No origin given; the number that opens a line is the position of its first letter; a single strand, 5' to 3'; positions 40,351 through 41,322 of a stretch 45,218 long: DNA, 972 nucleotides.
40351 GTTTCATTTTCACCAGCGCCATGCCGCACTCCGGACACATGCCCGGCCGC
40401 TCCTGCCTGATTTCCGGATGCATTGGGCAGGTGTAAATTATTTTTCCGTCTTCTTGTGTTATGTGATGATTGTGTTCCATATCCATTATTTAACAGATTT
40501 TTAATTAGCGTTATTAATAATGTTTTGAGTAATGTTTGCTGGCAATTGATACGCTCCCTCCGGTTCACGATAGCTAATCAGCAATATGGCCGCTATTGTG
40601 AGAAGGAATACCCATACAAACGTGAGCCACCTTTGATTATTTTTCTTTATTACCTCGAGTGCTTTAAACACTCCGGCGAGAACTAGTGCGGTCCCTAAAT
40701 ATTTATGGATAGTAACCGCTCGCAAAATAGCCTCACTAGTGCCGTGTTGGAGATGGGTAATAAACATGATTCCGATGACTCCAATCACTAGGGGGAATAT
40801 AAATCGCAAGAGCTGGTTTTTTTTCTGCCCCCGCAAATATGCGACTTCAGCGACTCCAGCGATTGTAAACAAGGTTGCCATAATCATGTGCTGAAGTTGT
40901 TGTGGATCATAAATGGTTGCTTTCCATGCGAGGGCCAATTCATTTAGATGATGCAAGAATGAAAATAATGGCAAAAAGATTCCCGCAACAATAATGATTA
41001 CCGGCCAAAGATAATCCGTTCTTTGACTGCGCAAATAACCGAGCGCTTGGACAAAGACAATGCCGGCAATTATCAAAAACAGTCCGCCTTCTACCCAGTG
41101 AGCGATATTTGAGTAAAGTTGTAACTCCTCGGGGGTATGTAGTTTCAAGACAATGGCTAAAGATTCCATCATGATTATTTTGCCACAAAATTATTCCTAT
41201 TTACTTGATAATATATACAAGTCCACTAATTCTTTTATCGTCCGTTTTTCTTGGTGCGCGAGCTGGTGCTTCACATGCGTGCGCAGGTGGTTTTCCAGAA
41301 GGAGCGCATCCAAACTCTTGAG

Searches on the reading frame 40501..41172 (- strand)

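Call 72: search_protein_families(library=pfam, proteins=[window:40501-41172:-], max_evalue=0.001)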
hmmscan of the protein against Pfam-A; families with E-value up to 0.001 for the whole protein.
window:40501-41172:- (223 aa): 3 families
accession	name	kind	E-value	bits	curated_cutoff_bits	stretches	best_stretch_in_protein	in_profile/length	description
PF10355.14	Ytp1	-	2.5e-08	33.9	25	1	7-175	10-200/276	Protein YTP1-like, C-terminal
PF22570.1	LiaF-TM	-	4.4e-06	27.9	27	0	20-67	43-90/98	LiaF transmembrane domain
PF03729.18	DUF308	-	0.00023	21.8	25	0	96-138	26-72/73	Short repeat of unknown function (DUF308)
